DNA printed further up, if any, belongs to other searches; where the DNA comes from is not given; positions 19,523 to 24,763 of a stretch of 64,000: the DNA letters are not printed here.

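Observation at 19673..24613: A 1646-aa membrane-anchored octahaem cytochrome c with coiled-coil and PDZ-like modules sits where the c1/f subunit of a Rieske/cyt b complex would be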

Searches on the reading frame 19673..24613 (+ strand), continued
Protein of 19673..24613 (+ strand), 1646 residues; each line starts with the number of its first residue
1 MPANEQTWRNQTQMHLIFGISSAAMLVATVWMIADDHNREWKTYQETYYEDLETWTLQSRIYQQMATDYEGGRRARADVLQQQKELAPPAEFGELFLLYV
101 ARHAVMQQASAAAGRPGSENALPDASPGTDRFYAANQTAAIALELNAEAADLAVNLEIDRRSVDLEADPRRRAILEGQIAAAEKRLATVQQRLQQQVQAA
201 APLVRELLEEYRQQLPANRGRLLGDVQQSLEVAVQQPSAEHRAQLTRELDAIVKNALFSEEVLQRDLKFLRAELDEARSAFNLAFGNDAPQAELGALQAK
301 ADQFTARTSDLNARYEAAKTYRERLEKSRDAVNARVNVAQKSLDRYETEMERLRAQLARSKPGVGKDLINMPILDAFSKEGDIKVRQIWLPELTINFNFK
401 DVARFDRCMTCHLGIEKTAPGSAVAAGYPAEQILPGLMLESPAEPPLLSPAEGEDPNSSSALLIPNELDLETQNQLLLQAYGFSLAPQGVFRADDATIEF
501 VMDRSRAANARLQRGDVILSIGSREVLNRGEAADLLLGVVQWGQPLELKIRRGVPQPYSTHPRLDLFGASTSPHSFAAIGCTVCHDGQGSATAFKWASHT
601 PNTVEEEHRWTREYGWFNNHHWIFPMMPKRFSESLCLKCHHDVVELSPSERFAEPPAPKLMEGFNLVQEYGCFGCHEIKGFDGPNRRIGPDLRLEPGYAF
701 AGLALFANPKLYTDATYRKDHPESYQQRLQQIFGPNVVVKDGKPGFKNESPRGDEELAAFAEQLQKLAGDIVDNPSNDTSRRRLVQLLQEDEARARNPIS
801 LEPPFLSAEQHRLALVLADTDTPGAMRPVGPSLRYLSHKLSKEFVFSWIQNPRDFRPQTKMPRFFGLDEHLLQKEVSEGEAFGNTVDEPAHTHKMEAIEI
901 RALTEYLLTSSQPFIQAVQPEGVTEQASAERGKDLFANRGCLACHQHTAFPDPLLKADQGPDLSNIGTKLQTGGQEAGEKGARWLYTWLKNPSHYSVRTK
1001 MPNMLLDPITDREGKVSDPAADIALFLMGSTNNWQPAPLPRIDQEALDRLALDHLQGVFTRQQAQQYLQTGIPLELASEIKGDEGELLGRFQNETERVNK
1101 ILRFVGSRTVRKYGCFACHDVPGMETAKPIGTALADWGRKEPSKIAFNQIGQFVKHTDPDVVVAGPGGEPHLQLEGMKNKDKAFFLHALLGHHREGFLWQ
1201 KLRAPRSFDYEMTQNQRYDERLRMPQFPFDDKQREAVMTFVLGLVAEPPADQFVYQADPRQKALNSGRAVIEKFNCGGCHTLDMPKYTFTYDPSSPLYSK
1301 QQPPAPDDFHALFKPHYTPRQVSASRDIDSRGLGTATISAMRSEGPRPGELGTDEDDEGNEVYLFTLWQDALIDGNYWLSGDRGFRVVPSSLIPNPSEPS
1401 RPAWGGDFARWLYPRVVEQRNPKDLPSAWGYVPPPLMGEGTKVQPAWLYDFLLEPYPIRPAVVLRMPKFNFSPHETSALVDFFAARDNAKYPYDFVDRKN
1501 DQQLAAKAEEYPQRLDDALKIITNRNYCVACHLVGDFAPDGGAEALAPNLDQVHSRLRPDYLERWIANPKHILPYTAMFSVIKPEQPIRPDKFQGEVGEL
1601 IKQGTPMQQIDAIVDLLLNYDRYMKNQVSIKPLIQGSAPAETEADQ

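Call 38: list_cluster_members(proteins=[P0001, P0003, P0103, P0013])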
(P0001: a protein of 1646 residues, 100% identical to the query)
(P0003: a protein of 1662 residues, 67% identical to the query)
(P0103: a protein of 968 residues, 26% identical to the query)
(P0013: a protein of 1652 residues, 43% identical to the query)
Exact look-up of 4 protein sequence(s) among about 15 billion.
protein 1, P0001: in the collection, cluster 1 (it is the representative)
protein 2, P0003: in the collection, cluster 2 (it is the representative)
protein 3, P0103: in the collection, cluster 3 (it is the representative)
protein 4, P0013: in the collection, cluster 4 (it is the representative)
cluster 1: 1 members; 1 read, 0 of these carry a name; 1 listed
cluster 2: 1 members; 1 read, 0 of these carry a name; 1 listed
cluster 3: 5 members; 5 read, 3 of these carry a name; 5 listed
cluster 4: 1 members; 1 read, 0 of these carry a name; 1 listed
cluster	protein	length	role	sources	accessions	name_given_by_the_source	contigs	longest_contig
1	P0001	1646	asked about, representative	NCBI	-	-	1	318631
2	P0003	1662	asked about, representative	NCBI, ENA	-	-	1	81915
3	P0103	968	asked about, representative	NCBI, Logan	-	-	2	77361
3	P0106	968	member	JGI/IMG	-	mono/diheme cytochrome c family protein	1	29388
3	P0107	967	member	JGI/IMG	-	cytochrome c2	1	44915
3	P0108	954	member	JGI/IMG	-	cytochrome c2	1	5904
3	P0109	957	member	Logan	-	-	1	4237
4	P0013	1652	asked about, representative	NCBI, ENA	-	-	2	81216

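Call 50: find_homologous_proteins(query=P0103, max_evalue=1e-10)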
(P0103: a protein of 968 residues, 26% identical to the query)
Query P0103 (968 aa): 1471 proteins with E <= 1e-10 among 8000 candidates; the best 120 are listed.
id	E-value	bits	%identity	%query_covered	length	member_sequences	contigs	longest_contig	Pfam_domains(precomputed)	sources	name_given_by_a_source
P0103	0.0e+0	2268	100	100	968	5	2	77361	PF14537.12,PF14495.12,PF13442.12,PF00034.27,PF14522.12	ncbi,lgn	-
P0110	0.0e+0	2006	87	100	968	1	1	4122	PF14537.12,PF13442.12,PF00034.27,PF14522.12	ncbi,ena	-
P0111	0.0e+0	1932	84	100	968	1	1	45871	PF14537.12,PF02433.21,PF13442.12,PF00034.27,PF14522.12,PF22113.2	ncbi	-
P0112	0.0e+0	1903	83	100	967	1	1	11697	PF14537.12,PF02433.21,PF13442.12,PF00034.27,PF14522.12,PF22113.2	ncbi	-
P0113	0.0e+0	1781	76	100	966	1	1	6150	PF14537.12,PF13442.12,PF00034.27,PF14522.12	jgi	jgi:mono/diheme cytochrome c family protein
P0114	0.0e+0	1729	74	100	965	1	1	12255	PF14537.12,PF02433.21,PF13442.12,PF00034.27,PF14522.12,PF22113.2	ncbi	-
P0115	0.0e+0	1718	74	100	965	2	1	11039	PF14537.12,PF02433.21,PF13442.12,PF00034.27,PF14522.12,PF22113.2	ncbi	-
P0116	0.0e+0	1717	74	100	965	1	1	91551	PF14537.12,PF02433.21,PF13442.12,PF00034.27,PF14522.12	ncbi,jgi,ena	-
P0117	0.0e+0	1703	73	100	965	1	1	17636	PF14537.12,PF02433.21,PF13442.12,PF00034.27,PF14522.12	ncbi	-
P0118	0.0e+0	1691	72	100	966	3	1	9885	PF14537.12,PF02433.21,PF13442.12,PF00034.27,PF14522.12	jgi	-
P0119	0.0e+0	1689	73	100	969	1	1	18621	PF14537.12,PF02433.21,PF13442.12,PF00034.27,PF14522.12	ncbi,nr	ncbi:MAG TPA: c-type cytochrome [Vicinamibacteria bacterium]|nr:c-type cytochrome [Vicinamibacteria 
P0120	0.0e+0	1681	72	100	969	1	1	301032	PF14537.12,PF14495.12,PF02433.21,PF13442.12,PF00034.27,PF14522.12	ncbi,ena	-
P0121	0.0e+0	1677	72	100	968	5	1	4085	PF14537.12,PF02433.21,PF13442.12,PF00034.27,PF14522.12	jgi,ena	-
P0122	0.0e+0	1676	72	100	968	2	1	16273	PF14537.12,PF02433.21,PF13442.12,PF00034.27,PF14522.12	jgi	jgi:mono/diheme cytochrome c family protein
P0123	0.0e+0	1676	72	99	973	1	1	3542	PF14537.12,PF14495.12,PF02433.21,PF13442.12,PF00034.27,PF14522.12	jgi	jgi:cytochrome c2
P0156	0.0e+0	1578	69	99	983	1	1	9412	PF14537.12,PF02433.21,PF13442.12,PF00034.27,PF14522.12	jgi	jgi:cytochrome c2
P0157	0.0e+0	1578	69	100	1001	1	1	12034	PF14537.12,PF02433.21,PF13442.12,PF00034.27,PF14522.12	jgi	jgi:cytochrome c2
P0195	0.0e+0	1528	67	100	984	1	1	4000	PF14537.12,PF13442.12,PF00034.27,PF14522.12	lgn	-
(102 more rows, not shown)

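Call 87: find_encoding_contigs(protein=P0105, flank=8000, max_places=1)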
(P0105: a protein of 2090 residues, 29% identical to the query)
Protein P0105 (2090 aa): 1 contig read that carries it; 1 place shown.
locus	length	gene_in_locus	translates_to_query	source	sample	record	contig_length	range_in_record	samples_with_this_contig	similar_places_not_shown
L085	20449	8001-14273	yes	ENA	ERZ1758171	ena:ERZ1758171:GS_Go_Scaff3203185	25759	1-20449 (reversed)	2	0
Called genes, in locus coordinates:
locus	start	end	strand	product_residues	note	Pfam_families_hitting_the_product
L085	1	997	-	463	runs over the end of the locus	PF13513:HEAT_EZ (faint), PF00514:Arm (faint), PF02985:HEAT (faint), PF03130:HEAT_PBS (faint), PF13646:HEAT_2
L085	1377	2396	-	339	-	PF07596:SBP_bac_10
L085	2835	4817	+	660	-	PF00456:Transketolase_N, PF13292:DXP_synthase_N (weak), PF00676:E1_dh, PF09364:XFP_N (weak), PF02779:Transket_pyr, PF02780:Transketolase_C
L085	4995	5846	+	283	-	PF00753:Lactamase_B, PF12706:Lactamase_B_2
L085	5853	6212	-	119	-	PF02452:PemK_toxin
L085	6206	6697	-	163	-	-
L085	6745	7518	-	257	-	PF00977:His_biosynth, PF01207:Dus (faint), PF02581:TMP-TENI (faint)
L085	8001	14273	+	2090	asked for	PF00034:Cytochrom_C (faint), PF13442:Cytochrome_CBB3 (faint), PF13620:CarboxypepD_reg, PF13715:CarbopepD_reg_2 (faint)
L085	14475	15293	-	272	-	-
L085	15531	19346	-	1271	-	-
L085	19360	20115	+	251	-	-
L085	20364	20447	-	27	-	?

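Call 88: find_encoding_contigs(protein=P0102, flank=8000, max_places=1)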
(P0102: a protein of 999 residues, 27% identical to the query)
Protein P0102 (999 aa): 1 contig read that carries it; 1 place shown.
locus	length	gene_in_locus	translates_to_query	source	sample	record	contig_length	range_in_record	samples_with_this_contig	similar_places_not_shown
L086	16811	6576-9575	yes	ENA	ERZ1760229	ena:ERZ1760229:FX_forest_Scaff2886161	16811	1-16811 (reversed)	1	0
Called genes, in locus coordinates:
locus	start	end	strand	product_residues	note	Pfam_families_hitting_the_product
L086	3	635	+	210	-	?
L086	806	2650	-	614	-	-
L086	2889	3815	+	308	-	PF03130:HEAT_PBS (faint), PF13513:HEAT_EZ (faint), PF13646:HEAT_2, PF02985:HEAT (faint), PF13646:HEAT_2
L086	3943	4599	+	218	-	PF00355:Rieske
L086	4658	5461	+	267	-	PF00033:Cytochrome_B, PF13631:Cytochrom_B_N_2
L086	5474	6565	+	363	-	PF00032:Cytochrom_B_C (weak)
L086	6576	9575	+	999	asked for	PF02433:FixO (faint), PF14522:Cytochrome_C7 (faint), PF14537:Cytochrom_c3_2 (faint), PF22113:Mtrc-MtrF_II-IV_dom (faint), PF13442:Cytochrome_CBB3 (faint), PF00034:Cytochrom_C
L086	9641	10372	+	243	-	PF07238:PilZ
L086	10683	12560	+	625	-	PF13231:PMT_2 (weak)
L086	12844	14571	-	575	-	PF14099:Polysacc_lyase, PF00754:F5_F8_type_C, PF22633:F5_F8_type_C_2, PF00754:F5_F8_type_C, PF22633:F5_F8_type_C_2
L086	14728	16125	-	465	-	PF18917:LiaI-LiaF-like_TM1 (weak), PF22570:LiaF-TM (weak), PF13349:DUF4097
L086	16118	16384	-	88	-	PF18917:LiaI-LiaF-like_TM1 (weak), PF22570:LiaF-TM (weak)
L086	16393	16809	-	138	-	?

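Call 89: find_encoding_contigs(protein=P0093, flank=8000, max_places=1)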
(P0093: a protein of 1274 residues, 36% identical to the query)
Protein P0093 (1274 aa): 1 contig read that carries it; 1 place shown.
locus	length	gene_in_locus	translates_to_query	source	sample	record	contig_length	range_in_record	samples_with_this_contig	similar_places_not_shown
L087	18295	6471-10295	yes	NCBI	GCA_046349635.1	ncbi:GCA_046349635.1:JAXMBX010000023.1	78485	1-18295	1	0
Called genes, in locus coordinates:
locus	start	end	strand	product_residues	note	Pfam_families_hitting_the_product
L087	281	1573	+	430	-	PF02464:CinA (faint)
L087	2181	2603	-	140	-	PF14336:GLUCM-like_C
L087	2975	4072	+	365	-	PF00355:Rieske (weak)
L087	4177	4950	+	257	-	PF00033:Cytochrome_B, PF14358:DUF4405 (weak), PF13631:Cytochrom_B_N_2, PF00033:Cytochrome_B (weak)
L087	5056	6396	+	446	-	PF00032:Cytochrom_B_C (weak)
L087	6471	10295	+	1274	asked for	PF02433:FixO (faint), PF00034:Cytochrom_C (faint), PF13442:Cytochrome_CBB3 (faint)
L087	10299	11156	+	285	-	PF13620:CarboxypepD_reg (faint)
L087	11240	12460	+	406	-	PF00034:Cytochrom_C, PF13442:Cytochrome_CBB3, PF00034:Cytochrom_C, PF13442:Cytochrome_CBB3 (weak)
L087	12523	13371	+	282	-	PF02790:COX2_TM, PF00116:COX2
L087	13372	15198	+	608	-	PF00115:COX1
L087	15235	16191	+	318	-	PF02628:COX15-CtaA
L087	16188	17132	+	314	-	PF01040:UbiA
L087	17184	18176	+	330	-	PF00510:COX3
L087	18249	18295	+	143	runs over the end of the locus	PF03626:COX4_pro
